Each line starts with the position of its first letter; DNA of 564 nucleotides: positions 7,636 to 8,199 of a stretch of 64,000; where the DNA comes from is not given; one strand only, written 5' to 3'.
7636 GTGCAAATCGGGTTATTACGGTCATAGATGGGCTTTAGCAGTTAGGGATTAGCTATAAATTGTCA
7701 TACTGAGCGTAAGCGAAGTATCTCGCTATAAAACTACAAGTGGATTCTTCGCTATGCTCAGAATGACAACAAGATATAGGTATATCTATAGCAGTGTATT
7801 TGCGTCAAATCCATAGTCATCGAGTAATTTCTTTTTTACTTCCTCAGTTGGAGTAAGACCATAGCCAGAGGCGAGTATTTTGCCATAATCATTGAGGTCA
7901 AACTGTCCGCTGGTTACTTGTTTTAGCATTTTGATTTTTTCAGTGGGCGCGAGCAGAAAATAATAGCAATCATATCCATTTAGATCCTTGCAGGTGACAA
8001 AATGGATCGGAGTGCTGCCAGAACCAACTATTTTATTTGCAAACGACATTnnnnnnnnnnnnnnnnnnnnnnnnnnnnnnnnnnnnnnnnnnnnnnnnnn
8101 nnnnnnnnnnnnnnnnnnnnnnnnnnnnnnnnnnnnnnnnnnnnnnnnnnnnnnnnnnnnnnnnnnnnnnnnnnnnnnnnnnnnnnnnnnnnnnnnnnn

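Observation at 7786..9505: Operon of four tandem, highly diverged small paralogs plus an unrelated 87-aa ORF: candidate undescribed module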

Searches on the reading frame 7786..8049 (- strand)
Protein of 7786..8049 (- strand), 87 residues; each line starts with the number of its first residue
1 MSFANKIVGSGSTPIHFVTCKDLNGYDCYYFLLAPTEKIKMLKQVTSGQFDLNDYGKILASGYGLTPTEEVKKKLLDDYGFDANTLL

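Call 3: search_protein_families(library=pfam, proteins=[window:7786-8049:-], max_evalue=1)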
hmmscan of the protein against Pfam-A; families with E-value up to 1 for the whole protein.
window:7786-8049:- (87 aa): 0 families

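Call 4: search_protein_families(library=ncbifam, proteins=[window:7786-8049:-], max_evalue=1)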
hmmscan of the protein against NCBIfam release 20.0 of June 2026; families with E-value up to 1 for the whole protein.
window:7786-8049:- (87 aa): 0 families

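Call 13: find_homologous_proteins(query=window:7786-8049:-, max_evalue=0.01)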
Query window:7786-8049:- (87 aa): 15 proteins with E <= 0.01 among 15 candidates.
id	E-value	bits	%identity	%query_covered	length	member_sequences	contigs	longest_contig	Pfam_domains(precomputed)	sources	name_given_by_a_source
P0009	1.7e-50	186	95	100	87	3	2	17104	-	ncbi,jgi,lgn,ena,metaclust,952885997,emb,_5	jgi:hypothetical protein|metaclust:\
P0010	2.4e-47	176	91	100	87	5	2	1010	-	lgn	-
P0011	8.1e-43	162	82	100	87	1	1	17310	-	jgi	jgi:hypothetical protein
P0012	1.7e-41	157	82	100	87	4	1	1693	-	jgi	jgi:hypothetical protein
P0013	3.1e-41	156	82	100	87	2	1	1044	-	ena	-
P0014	8.7e-41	155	79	100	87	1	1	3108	-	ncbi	-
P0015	7.4e-40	152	78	100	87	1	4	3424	-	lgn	-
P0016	1.6e-39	151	79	100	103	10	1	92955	-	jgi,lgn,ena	-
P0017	3.0e-39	150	78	99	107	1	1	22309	-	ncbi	-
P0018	4.5e-38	146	78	100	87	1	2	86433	-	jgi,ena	-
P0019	4.4e-37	143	74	100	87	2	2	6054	-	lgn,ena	-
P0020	7.0e-34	133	72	100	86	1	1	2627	-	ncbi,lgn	-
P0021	1.0e-33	132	69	100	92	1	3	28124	-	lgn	-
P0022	4.3e-33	130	68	100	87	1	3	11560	-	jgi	jgi:hypothetical protein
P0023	2.8e-18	83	87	54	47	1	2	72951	-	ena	-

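Call 14: find_encoding_contigs(protein=P0016, flank=6000, max_places=2)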
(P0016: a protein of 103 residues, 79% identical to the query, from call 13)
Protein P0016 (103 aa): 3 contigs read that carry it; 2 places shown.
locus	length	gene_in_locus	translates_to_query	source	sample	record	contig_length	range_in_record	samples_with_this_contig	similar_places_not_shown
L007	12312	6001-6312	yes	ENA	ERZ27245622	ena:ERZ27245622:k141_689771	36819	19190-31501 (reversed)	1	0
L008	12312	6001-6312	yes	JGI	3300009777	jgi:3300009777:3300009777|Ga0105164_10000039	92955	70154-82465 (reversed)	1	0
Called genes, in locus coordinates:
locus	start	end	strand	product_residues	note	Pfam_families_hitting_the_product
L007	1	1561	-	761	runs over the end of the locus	PF00580:UvrD-helicase, PF13604:AAA_30 (faint), PF01443:Viral_helicase1 (faint), PF13245:AAA_19, PF13361:UvrD_C, PF13538:UvrD_C_2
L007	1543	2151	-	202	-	PF04191:PEMT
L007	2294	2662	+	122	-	-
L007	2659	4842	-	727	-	PF13567:DUF4131, PF03772:Competence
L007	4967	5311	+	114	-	-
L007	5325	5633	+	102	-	-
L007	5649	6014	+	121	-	-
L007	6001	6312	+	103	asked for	-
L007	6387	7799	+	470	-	PF00749:tRNA-synt_1c, PF19269:Anticodon_2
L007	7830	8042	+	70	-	PF09720:Unstab_antitox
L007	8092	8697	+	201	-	PF01327:Pep_deformylase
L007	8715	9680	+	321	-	PF00551:Formyl_trans_N, PF02911:Formyl_trans_C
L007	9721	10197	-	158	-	PF00436:SSB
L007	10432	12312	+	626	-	PF00890:FAD_binding_2, PF01266:DAO (weak), PF03486:HI0933_like (faint), PF07992:Pyr_redox_2 (faint), PF02910:Succ_DH_flav_C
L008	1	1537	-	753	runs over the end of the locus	PF00580:UvrD-helicase, PF13245:AAA_19, PF13604:AAA_30 (faint), PF01443:Viral_helicase1 (faint), PF13361:UvrD_C, PF13538:UvrD_C_2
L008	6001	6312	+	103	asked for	-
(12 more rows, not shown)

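Call 15: find_encoding_contigs(protein=P0018, flank=6000, max_places=2)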
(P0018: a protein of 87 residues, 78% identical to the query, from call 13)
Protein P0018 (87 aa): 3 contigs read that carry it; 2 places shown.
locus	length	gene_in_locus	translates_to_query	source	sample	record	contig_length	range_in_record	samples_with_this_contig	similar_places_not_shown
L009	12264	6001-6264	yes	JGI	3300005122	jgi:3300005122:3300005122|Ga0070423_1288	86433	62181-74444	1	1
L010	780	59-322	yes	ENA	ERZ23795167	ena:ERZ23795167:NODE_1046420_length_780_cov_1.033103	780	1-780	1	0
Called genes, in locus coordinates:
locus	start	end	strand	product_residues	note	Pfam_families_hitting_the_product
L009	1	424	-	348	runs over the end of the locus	-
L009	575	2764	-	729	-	PF00580:UvrD-helicase, PF13604:AAA_30 (faint), PF01443:Viral_helicase1 (faint), PF13245:AAA_19, PF13361:UvrD_C, PF13538:UvrD_C_2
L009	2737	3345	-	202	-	PF04191:PEMT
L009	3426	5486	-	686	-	PF13567:DUF4131, PF03772:Competence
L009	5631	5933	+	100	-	-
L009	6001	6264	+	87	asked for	-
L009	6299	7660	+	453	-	PF00749:tRNA-synt_1c, PF19269:Anticodon_2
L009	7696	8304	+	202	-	PF01327:Pep_deformylase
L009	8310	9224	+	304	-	PF00551:Formyl_trans_N, PF02911:Formyl_trans_C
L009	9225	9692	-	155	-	-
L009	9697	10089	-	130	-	-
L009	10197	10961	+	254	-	PF01416:PseudoU_synth_1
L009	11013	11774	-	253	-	PF00005:ABC_tran, PF02463:SMC_N, PF13175:AAA_15 (weak), PF13304:AAA_21 (faint)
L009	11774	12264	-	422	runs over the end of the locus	PF11812:DUF3333, PF00528:BPD_transp_1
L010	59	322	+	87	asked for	-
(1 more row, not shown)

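Call 16: find_encoding_contigs(protein=P0021, flank=6000, max_places=2)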
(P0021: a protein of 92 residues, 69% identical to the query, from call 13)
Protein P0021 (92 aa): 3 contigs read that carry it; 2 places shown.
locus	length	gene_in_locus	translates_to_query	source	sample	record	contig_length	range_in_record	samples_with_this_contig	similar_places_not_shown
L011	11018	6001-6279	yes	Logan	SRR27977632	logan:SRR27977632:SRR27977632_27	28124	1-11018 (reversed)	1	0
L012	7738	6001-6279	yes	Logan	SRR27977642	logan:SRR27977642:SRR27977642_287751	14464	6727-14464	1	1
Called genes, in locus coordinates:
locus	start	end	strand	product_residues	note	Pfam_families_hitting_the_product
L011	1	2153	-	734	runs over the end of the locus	PF00580:UvrD-helicase, PF13604:AAA_30 (weak), PF01443:Viral_helicase1 (faint), PF13245:AAA_19, PF13361:UvrD_C, PF13538:UvrD_C_2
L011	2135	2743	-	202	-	PF04191:PEMT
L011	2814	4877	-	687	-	PF13567:DUF4131, PF03772:Competence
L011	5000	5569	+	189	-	-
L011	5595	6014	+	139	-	-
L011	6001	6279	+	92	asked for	-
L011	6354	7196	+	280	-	-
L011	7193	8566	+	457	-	PF00749:tRNA-synt_1c, PF19269:Anticodon_2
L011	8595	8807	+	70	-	PF09720:Unstab_antitox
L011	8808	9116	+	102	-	PF05016:ParE_toxin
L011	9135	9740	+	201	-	PF01327:Pep_deformylase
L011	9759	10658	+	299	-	PF00551:Formyl_trans_N, PF02911:Formyl_trans_C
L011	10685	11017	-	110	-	?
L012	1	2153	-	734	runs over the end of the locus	PF00580:UvrD-helicase, PF13604:AAA_30 (weak), PF01443:Viral_helicase1 (faint), PF13245:AAA_19, PF13361:UvrD_C, PF13538:UvrD_C_2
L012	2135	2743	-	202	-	PF04191:PEMT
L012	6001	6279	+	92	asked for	-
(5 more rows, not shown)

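Call 17: find_encoding_contigs(protein=P0017, flank=6000, max_places=2)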
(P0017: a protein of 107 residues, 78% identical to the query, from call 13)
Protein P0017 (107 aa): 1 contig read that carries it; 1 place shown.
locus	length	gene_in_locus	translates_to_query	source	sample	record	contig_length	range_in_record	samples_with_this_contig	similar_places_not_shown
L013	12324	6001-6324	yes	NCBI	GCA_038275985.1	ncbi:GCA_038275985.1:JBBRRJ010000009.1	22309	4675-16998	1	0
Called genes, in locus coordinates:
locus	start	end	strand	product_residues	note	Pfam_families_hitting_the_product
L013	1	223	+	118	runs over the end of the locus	PF05973:Gp49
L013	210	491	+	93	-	-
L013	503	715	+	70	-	-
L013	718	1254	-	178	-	-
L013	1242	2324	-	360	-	PF18144:SMODS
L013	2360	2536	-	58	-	PF07878:RHH_5 (weak), PF01402:RHH_1 (weak)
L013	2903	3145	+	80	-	-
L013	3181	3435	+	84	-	-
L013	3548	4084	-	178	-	-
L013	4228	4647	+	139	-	PF21849:DUF6908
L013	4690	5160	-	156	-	PF13700:DUF4158 (weak)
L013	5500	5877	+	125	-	PF01610:DDE_Tnp_ISL3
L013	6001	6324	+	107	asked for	-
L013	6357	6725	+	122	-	-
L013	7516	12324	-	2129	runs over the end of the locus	PF13289:SIR2_2 (weak), PF05729:NACHT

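Call 20: find_related_loci(query=A2, collection=genome_contigs, flank=8000)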
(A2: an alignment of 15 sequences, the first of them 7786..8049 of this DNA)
Query A2 (87 aa) in genome_contigs; peptide patterns used: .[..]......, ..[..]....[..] (x = any residue, [..] = any of these).
55 stretches matched a pattern; 4 encode a relative of the query (tblastn E <= 1e-3); 4 distinct loci.
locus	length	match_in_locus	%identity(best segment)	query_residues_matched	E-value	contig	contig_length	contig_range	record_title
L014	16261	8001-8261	83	1-87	4e-47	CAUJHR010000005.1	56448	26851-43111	MAG: Pseudomonadota bacterium isolate KLAP47 genome assembly, contig: KLAP47_372140, whole genome shotgun sequence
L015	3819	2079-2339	77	1-87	2e-44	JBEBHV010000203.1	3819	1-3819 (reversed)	MAG: Rickettsiales bacterium isolate SF1_2_7 NODE_27660_length_3819_cov_3.714785, whole genome shotgun sequence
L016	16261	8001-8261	76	1-87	4e-43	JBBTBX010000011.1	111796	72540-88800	MAG: Pseudomonadota bacterium isolate H41-bin258_1 H41_bin258_1_000000000011, whole genome shotgun sequence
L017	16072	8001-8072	54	37-60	9e-5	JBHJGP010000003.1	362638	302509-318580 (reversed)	MAG: Geminicoccaceae bacterium isolate sb_S12C3206 S12Ck141_865597, whole genome shotgun sequence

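Call 27: predict_structure(alignment_id=A2)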
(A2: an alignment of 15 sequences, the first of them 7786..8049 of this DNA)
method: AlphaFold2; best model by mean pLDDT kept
length: 87 residues; sequences in the alignment: 15
mean_pLDDT: 63.1   pTM: 0.50
mean pLDDT of the five models: 63.1, 48.6, 48.2, 43.0, 41.1
residues with pLDDT >= 90: 0; 70-90: 36; 50-70: 33; < 50: 18
segments of 3 or more residues with pLDDT < 50: 1-4, 6-10
pLDDT, mean of each block of 10 residues (from residue 1): 44 67 71 61 47 61 74 78 65
secondary structure, 60 per line:
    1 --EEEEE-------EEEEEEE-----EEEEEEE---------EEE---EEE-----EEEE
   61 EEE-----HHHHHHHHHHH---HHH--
elements in order: E3-7 E15-21 E27-33 E43-45 E49-51 E57-63 H69-79

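Call 34: search_solved_structures(query=A2, max_evalue=10)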
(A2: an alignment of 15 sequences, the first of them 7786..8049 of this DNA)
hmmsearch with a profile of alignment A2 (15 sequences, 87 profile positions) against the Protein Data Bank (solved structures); distinct sequences matched with E-value up to 10: 4.
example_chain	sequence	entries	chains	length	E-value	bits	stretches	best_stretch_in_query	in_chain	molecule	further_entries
4id8_A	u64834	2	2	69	0.062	16.7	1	43-76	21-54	Putative ferredoxin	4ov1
2qjx_A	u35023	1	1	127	0.28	14.6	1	54-84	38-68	Protein BIM1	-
1srb_A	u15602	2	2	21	1.1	12.7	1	19-32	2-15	Sarafotoxins precursor | Sarafotoxin-B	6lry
1opo_A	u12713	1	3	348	1.1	12.6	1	36-79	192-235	Coat protein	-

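Call 47: search_protein_families(library=phrogs, proteins=[window:7786-8049:-], max_evalue=1)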
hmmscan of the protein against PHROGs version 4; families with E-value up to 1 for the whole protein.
window:7786-8049:- (87 aa): 0 families

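Call 55: fold_search(model_id=the predicted structure, library=pdb)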
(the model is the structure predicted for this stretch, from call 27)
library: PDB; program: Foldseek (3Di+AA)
matches with E <= 10: 218; with E <= 0.001: 0
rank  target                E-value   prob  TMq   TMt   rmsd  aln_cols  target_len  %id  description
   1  3n8b_B                6.6e-01  0.51  0.39  0.46   9.9        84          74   13  Crystal Structure of Borrelia burgdorferi Pur-alpha (released 2010-10-06)
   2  3nm7_C                7.4e-01  0.44  0.39  0.45   9.9        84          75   14  Crystal Structure of Borrelia burgdorferi Pur-alpha (released 2010-10-06)
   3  3nm7_A                9.3e-01  0.38  0.39  0.41   9.9        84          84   14  Crystal Structure of Borrelia burgdorferi Pur-alpha (released 2010-10-06)
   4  3nm7_D                9.8e-01  0.38  0.39  0.44  10.1        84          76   12  Crystal Structure of Borrelia burgdorferi Pur-alpha (released 2010-10-06)
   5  3nm7_B                1.1e+00  0.35  0.40  0.46   9.9        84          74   14  Crystal Structure of Borrelia burgdorferi Pur-alpha (released 2010-10-06)
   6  4f9b_A                1.2e+00  0.11  0.34  0.13   9.9       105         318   17  Human CDC7 kinase in complex with DBF4 and PHA767491 (released 2012-10-31)
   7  5tcq_A                1.3e+00  0.06  0.21  0.07  17.9        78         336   10  Near-atomic resolution cryo-EM structure of the Salmonella SPI-1 type III secretion injectisome secretin InvG (released 2016-12-21)
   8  5tcr_A                1.3e+00  0.06  0.21  0.05  17.9        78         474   10  Atomic model of the Salmonella SPI-1 type III secretion injectisome basal body proteins InvG, PrgH, and PrgK (released 2016-12-21)
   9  2gu3                  1.4e+00  0.41  0.39  0.28   6.3        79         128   19  YpmB protein from Bacillus subtilis (released 2006-05-30)
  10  3n8b_A                1.5e+00  0.28  0.39  0.45   9.9        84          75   13  Crystal Structure of Borrelia burgdorferi Pur-alpha (released 2010-10-06)
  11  4f9c_A                1.5e+00  0.11  0.34  0.13   7.5        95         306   19  Human CDC7 kinase in complex with DBF4 and XL413 (released 2012-10-31)
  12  4f9b_C                1.5e+00  0.09  0.34  0.13   9.7       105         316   19  Human CDC7 kinase in complex with DBF4 and PHA767491 (released 2012-10-31)
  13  4f9a_C                1.5e+00  0.09  0.34  0.12   9.7       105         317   19  Human CDC7 kinase in complex with DBF4 and nucleotide (released 2012-10-31)
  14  5fdf_A                1.6e+00  0.38  0.36  0.11   3.3        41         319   20  Crystal structure of the monoclinic form of Thermotoga maritima Acetyl Esterase TM0077 (apo structure) at 1.76 Angstro (released 2016-04-27)
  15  4f99_A                1.6e+00  0.11  0.34  0.13   7.4        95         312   19  Human CDC7 kinase in complex with DBF4 and nucleotide (released 2012-10-31)
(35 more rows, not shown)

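Call 56: find_related_loci(query=A2, collection=metagenome_contigs, flank=4000)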
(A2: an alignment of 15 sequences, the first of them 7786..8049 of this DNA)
Query A2 (87 aa) in metagenome_contigs; peptide patterns used: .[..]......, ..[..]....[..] (x = any residue, [..] = any of these).
97 stretches matched a pattern; 4 encode a relative of the query (tblastn E <= 1e-3); 4 distinct loci.
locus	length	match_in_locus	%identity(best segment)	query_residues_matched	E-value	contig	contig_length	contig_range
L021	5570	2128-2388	95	1-87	3e-55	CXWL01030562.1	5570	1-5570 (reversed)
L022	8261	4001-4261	79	1-87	3e-46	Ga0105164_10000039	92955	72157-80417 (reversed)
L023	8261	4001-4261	76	1-87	2e-43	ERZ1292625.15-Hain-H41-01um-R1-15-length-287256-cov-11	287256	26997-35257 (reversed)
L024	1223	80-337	72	1-87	2e-41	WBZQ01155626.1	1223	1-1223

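Call 70: search_protein_families(library=pfam, alignment_id=A2, max_evalue=10)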
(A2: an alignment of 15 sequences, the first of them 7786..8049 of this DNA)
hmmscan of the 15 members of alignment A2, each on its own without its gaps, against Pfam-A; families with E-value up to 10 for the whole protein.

A. member 1, window:7786-8049:- (87 aa): 0 families

B. families by the number of members that match (of 15 scanned): 7 families
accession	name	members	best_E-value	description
PF21550.3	MTIP_N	4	0.026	Myosin A tail domain interacting protein, N-terminal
PF11534.13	HTHP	3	0.16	Hexameric tyrosine-coordinated heme protein (HTHP)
PF21661.2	DUF6860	2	0.15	Domain of unknown function (DUF6860)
PF07653.23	SH3_2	1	0.042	Variant SH3 domain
PF00322.22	Endothelin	1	0.14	Endothelin family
PF24933.1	DUF7751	1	0.15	Domain of unknown function (DUF7751)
PF18268.6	Hit1_C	1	0.17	Hit1 C-terminal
